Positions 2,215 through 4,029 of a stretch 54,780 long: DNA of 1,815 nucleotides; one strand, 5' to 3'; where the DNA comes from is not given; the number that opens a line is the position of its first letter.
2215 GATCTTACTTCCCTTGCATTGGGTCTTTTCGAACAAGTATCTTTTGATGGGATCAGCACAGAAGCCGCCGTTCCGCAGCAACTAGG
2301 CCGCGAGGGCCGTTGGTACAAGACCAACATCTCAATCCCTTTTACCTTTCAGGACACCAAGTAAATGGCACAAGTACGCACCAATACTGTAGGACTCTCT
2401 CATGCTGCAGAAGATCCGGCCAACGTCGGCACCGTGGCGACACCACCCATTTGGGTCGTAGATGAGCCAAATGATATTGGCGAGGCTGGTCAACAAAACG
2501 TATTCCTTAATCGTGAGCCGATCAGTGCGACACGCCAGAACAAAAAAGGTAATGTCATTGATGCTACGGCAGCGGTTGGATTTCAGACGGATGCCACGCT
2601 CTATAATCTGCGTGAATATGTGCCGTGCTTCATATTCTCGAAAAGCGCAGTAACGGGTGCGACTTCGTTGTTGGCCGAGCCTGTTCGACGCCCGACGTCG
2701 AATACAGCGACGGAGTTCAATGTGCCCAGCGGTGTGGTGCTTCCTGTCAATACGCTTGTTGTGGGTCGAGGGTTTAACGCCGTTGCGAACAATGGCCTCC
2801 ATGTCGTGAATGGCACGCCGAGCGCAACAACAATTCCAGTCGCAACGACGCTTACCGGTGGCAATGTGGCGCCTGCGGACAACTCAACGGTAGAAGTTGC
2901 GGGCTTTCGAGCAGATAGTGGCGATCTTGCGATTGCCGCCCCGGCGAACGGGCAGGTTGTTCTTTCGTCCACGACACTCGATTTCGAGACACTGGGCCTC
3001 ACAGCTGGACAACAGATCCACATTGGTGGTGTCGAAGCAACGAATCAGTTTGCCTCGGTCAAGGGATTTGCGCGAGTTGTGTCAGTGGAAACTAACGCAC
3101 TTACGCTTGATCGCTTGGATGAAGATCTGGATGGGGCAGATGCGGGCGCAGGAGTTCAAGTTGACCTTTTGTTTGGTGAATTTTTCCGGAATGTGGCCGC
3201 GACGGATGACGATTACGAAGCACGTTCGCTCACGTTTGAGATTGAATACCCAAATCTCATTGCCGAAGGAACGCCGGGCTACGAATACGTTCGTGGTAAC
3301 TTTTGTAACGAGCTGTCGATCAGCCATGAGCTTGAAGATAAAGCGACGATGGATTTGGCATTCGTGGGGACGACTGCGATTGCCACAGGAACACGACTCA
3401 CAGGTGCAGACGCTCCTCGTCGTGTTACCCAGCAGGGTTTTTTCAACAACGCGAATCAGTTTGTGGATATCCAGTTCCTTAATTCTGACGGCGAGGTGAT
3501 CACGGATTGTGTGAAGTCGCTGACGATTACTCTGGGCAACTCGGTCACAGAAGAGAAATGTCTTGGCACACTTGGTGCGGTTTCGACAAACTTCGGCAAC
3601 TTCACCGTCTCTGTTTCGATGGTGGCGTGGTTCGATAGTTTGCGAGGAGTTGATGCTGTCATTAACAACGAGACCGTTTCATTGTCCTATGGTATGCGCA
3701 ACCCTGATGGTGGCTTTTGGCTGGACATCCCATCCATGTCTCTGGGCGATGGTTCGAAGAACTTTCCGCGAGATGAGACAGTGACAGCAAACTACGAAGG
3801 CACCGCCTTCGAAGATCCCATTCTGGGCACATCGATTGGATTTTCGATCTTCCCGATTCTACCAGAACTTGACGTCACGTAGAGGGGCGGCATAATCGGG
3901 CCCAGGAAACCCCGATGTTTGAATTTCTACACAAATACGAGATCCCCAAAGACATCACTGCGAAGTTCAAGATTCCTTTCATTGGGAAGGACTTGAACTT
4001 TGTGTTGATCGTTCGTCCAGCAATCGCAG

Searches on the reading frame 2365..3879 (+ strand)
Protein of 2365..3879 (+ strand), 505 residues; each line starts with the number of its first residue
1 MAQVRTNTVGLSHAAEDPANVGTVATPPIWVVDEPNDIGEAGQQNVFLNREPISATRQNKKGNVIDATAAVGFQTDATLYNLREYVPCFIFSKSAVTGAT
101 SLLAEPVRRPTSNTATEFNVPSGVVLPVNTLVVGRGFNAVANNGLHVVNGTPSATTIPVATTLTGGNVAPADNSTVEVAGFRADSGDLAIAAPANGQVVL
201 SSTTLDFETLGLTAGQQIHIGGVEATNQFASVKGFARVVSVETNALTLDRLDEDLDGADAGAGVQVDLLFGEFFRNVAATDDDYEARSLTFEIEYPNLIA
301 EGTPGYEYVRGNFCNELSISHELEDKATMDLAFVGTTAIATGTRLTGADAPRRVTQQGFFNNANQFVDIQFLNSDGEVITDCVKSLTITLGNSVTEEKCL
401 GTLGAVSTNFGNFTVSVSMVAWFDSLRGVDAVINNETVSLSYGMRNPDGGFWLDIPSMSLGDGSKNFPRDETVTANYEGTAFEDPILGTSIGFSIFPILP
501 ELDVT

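Call 84: search_protein_families(library=pfam, proteins=[window:2365-3879:+], max_evalue=0.0001)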
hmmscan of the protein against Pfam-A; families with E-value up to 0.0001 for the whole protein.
window:2365-3879:+ (505 aa): 1 family
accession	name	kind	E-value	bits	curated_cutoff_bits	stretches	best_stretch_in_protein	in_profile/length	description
PF18906.5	Phage_tube_2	-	4.8e-15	56.3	27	1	251-481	40-266/266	Phage tail tube protein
